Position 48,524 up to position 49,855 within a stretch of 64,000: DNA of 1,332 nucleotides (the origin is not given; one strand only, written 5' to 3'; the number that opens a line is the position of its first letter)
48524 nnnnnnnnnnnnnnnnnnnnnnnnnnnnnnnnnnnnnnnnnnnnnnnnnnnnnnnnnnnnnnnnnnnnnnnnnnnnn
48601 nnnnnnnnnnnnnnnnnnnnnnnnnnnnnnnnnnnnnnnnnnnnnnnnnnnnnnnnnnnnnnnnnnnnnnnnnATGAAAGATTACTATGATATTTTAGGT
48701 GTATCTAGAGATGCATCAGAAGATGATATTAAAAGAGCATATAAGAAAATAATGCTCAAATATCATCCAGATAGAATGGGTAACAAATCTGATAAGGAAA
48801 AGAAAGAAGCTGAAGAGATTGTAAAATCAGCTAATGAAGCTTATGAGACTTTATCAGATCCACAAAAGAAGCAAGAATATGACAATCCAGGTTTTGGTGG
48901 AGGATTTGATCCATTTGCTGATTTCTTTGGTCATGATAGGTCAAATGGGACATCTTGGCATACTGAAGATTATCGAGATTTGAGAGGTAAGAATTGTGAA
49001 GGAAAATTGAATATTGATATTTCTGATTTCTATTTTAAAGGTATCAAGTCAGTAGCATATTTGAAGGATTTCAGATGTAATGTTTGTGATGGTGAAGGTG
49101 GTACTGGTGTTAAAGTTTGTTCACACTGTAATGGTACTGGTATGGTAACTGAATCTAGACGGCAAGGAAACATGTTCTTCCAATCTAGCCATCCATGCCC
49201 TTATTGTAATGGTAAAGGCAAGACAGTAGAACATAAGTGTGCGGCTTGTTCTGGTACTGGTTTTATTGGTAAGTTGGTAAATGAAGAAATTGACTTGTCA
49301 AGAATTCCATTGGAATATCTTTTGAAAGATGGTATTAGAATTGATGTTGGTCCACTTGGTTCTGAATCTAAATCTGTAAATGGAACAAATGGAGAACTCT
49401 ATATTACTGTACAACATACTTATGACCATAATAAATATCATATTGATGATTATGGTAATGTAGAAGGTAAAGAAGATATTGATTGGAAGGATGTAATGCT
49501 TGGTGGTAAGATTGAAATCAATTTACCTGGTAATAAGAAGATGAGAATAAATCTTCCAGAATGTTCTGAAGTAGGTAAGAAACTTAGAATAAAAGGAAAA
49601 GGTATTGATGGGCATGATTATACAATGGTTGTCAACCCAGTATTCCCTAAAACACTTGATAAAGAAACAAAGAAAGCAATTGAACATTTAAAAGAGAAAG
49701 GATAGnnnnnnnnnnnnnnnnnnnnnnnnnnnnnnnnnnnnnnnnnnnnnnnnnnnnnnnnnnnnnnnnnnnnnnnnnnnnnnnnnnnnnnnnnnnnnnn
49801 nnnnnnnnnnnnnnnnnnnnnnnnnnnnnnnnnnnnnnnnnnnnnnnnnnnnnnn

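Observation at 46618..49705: Phage-encoded full-length DnaK and type I DnaJ without a recognisable GrpE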

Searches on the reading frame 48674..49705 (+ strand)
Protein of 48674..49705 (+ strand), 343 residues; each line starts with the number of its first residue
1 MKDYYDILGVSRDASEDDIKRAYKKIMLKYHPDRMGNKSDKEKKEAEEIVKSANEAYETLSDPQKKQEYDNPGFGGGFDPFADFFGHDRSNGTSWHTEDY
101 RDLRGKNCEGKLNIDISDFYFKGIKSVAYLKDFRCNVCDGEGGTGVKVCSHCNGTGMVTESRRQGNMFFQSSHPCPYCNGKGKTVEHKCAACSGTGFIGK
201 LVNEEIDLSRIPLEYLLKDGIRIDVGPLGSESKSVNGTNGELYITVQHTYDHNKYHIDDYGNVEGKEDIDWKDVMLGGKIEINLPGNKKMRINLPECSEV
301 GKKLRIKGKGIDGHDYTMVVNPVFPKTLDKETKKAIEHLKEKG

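Call 3: search_protein_families(library=pfam, proteins=[window:48674-49705:+], max_evalue=0.01)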
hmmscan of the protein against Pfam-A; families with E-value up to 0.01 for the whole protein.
window:48674-49705:+ (343 aa): 4 families
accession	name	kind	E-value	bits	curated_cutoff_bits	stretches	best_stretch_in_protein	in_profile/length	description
PF00226.36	DnaJ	-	2.6e-22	79.1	27.8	1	3-70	1-63/63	DnaJ domain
PF00684.25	DnaJ_CXXCXGXG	-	8.7e-13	48.8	32.7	1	135-196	1-65/65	DnaJ central domain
PF01556.23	DnaJ_C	-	6.4e-10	39.7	26.6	1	217-312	42-133/152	DnaJ C terminal domain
PF25436.1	BSD2_CRD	-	8.3e-06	26.4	27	1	135-203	5-65/69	BSD2 cysteine rich domain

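Call 4: search_protein_families(library=ncbifam, proteins=[window:48674-49705:+], max_evalue=0.001)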
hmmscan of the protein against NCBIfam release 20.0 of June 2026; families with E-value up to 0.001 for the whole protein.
window:48674-49705:+ (343 aa): 19 families
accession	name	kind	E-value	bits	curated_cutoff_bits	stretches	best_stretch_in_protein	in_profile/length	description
TIGR02349.1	DnaJ_bact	equivalog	7e-60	203.3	377.2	1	3-342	1-353/354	molecular chaperone DnaJ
NF008035.0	PRK10767.1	subfamily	9.9e-52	176.2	338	1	2-337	4-342/374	molecular chaperone DnaJ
NF010894.0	PRK14301.1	equivalog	2.3e-43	148.6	548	1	2-312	4-314/373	chaperone protein DnaJ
NF010872.0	PRK14279.1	equivalog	2.2e-41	142.3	556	2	81-339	123-375/394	molecular chaperone DnaJ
NF010871.0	PRK14278.1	equivalog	1.5e-39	135.9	502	1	2-342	3-350/378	molecular chaperone DnaJ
NF010885.0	PRK14292.1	equivalog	9.1e-38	130.2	585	1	1-338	1-344/371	chaperone protein DnaJ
NF010874.0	PRK14281.1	equivalog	3e-37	128.7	619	2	2-76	3-72/397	chaperone protein DnaJ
NF037946.1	terminal_TopJ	equivalog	6.5e-26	91.1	300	1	2-76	5-73/810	terminal organelle assembly protein TopJ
NF010892.0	PRK14299.1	equivalog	4.8e-24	85.1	392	1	2-74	4-70/291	chaperone protein DnaJ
NF007618.0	PRK10266.1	equivalog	9.6e-21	74.5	403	2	1-103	3-97/306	curved DNA-binding protein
TIGR03835.1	termin_org_DnaJ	equivalog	4e-20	71.8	512.25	1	2-76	2-70/871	terminal organelle assembly protein TopJ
NF050028.1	CldAdptActJ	equivalog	7.2e-17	61.7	150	1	1-69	1-69/93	cold adaptation protein ActJcold adaptation protein ActJ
NF002935.0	PRK03578.1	equivalog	4.9e-09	36.9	198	1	3-69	7-75/176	Fe-S protein assembly co-chaperone HscB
NF006948.0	PRK09430.1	equivalog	3.2e-08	33.5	162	1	2-61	200-261/267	co-chaperone DjlA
NF058604.1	RtpA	equivalog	2.4e-07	30.8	65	1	173-198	10-35/50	anti-TRAP protein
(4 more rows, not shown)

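Call 24: find_homologous_proteins(query=window:48674-49702:+, max_evalue=1e-10)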
Query window:48674-49702:+ (343 aa): 1348 proteins with E <= 1e-10 among 3041 candidates; the best 120 are listed.
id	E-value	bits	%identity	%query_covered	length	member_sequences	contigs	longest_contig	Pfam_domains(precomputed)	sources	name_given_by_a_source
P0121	2.8e-226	769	95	100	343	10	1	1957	PF00226.37,PF00684.26,PF01556.24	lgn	-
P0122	5.8e-223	758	94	100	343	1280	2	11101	PF00226.37,PF00684.26,PF25436.1,PF01556.24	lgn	-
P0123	9.1e-223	757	94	100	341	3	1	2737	PF00226.37,PF00684.26,PF25436.1,PF01556.24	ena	-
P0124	1.1e-219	747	92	100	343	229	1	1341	PF00226.37,PF00684.26,PF25436.1,PF01556.24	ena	-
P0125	5.5e-219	745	92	100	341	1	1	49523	PF00226.37,PF00684.26,PF01556.24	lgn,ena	-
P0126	7.5e-219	744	92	100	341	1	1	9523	PF00226.37,PF00684.26,PF01556.24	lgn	-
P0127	9.9e-219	744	93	100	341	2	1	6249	PF00226.37,PF00684.26,PF25436.1,PF01556.24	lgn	-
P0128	4.5e-218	742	92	100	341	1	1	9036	PF00226.37,PF00684.26,PF01556.24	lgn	-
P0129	5.3e-218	742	92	100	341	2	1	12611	PF00226.37,PF00684.26,PF01556.24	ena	-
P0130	6.4e-218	741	92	100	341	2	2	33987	PF00226.37,PF00684.26,PF01556.24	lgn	-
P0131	7.2e-218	741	94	100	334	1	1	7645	PF00226.37,PF00684.26,PF25436.1,PF01556.24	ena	-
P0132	1.1e-217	741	92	100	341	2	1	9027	PF00226.37,PF00684.26,PF01556.24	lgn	-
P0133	2.9e-217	739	92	100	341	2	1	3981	PF00226.37,PF00684.26,PF01556.24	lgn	-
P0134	5.8e-216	735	91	100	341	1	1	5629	PF00226.37,PF00684.26,PF25436.1,PF01556.24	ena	-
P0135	6.5e-216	735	91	100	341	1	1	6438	PF00226.37,PF00684.26,PF01556.24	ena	-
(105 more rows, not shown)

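Call 34: search_protein_families(library=phrogs, proteins=[window:48674-49702:+], max_evalue=0.01)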
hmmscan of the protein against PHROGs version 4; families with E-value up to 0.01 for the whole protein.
window:48674-49702:+ (343 aa): 12 families
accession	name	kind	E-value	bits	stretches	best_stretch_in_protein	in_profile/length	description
phrog_14336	-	unknown function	1.5e-48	166.9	1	2-341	4-347/363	-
phrog_2778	-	unknown function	1.9e-08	35.4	1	2-71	35-97/239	-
phrog_11153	-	unknown function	4.5e-07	30.8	1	4-70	7-67/337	-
phrog_3931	-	unknown function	2.1e-06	28.8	1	128-157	25-55/59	-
phrog_9210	-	unknown function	4e-06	27.6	1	3-49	150-198/204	-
phrog_13942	-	unknown function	1.4e-05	25.5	1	6-67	19-81/336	-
phrog_31004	-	unknown function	3.9e-05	25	1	5-62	4-56/156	-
phrog_127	-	transcription regulation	0.00025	21.8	1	106-183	118-197/253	anti-termination protein Q-like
phrog_6060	-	transcription regulation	0.0023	18.8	1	147-182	14-47/61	anti-termination protein Q-like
phrog_14965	-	unknown function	0.0028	18.2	0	167-197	97-127/200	-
phrog_15863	-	unknown function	0.0032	17.8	1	17-57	157-197/312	-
phrog_37414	-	unknown function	0.0042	17.8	0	132-162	83-113/204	-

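Call 38: search_dna_similar(query=window:48674-49702:+, collection=phages, mode=protein, max_evalue=1e-10, max_rows=60, rows=spread)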
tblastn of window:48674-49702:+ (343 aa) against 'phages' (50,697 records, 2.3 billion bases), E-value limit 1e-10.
Records with a match: 32; places in all: 32; records where one place covers at least 80% of the query: 30.
Best place of each record, by identity: <60% 32.
By first word of the organism name: Prevotella 15; uncultured 4; Acinetobacter 4; Listeria 3; Pseudomonas 1; Escherichia 1; Salmonella 1; Enterococcus 1; Staphylococcus 1; Bacteriophage 1.
By host as written in the record: Prevotella sp. 15; - 9; Listeria monocytogenes 3; Pseudomonas aeruginosa 1; Escherichia coli O157:H7 ATCC 43895 1; Homo sapiens 1; Enterococcus faecalis 1; Staphylococcus aureus 1.
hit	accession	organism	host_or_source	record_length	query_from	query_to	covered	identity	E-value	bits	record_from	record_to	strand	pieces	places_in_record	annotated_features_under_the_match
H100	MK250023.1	Prevotella phage Lak-B4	Prevotella sp.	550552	2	337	98%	35.0%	5e-44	167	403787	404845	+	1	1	record has no annotation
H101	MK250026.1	Prevotella phage Lak-B7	Prevotella sp.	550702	2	337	98%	35.0%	5e-44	167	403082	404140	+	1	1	record has no annotation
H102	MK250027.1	Prevotella phage Lak-B8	Prevotella sp.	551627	2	337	98%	35.0%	5e-44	167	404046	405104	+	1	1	record has no annotation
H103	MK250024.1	Prevotella phage Lak-B5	Prevotella sp.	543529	2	337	98%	34.7%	9e-44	166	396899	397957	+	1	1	record has no annotation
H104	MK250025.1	Prevotella phage Lak-B6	Prevotella sp.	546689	2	337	98%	34.7%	9e-44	166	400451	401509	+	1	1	record has no annotation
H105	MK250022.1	Prevotella phage Lak-B3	Prevotella sp.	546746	2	337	98%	34.7%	9e-44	166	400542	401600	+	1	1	record has no annotation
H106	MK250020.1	Prevotella phage Lak-B1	Prevotella sp.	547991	2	337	98%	34.7%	9e-44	166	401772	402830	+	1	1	record has no annotation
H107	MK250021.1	Prevotella phage Lak-B2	Prevotella sp.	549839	2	337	98%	34.7%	9e-44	166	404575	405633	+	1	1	record has no annotation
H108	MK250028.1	Prevotella phage Lak-B9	Prevotella sp.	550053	2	337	98%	34.7%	9e-44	166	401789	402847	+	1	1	record has no annotation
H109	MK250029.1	Prevotella phage Lak-C1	Prevotella sp.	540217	2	339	99%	34.3%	1e-45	172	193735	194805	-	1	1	record has no annotation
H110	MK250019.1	Prevotella phage Lak-A2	Prevotella sp.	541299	2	339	99%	34.1%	9e-46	172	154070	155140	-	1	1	record has no annotation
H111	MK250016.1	Prevotella phage Lak-A1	Prevotella sp.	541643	2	339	99%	34.1%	9e-46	172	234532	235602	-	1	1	record has no annotation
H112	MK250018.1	Prevotella phage Lak-A1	Prevotella sp.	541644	2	339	99%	34.1%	9e-46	172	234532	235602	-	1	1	record has no annotation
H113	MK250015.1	Prevotella phage Lak-A1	Prevotella sp.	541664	2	339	99%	34.1%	9e-46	172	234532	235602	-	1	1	record has no annotation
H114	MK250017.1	Prevotella phage Lak-A1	Prevotella sp.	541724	2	339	99%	34.1%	9e-46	172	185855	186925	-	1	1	record has no annotation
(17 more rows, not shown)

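Call 99: search_solved_structures(query=window:48674-49702:+, max_evalue=1e-10)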
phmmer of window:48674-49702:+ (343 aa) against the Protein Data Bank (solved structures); distinct sequences matched with E-value up to 1e-10: 33.
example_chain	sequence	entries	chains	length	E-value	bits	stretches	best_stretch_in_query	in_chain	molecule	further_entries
6jzb_A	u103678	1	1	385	1.7e-30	109.9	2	73-337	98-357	Chaperone protein DnaJ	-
7zhs_A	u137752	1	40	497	2.5e-20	76.4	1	4-226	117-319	Ubiquitin-like protein SMT3,DnaJ homolog subfamily A member 2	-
6psi_A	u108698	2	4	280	5.1e-18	68.8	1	2-78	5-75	Chaperone protein DnaJ 2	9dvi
4j80_A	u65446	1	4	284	4.5e-17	65.7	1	2-80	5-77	Chaperone protein DnaJ 2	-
4j7z_A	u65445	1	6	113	1e-15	61.3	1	2-80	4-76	Chaperone protein DnaJ 2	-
9dyv_A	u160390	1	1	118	1.2e-15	61.1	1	2-80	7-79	Chaperone protein DnaJ 2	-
1bqz_A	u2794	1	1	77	1.6e-15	60.6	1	2-75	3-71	DNAJ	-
6rzy_A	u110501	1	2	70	5.8e-15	58.8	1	3-70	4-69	Heat shock protein 40, type II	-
6u3r_A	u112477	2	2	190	6.5e-15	58.6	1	1-75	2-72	DnaJ homolog subfamily B member 6,DnaJ homolog subfamily B member 6 | DnaJ homolog subfamily B member 6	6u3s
2dmx_A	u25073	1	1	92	8e-15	58.3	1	1-74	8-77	DnaJ homolog subfamily B member 8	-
2ej7_A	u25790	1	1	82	2e-14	57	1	1-75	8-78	HCG3 gene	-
2ctp_A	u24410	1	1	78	3.9e-14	56.1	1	3-75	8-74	DnaJ homolog subfamily B member 12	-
3lz8_A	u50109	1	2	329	6.9e-14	55.3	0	1-87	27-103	Putative chaperone DnaJ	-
6z5n_A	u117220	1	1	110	7.2e-14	55.2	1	2-96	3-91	DnaJ homolog subfamily B member 1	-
2ctr_A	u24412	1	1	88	1.2e-13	54.5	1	3-75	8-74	DnaJ homolog subfamily B member 9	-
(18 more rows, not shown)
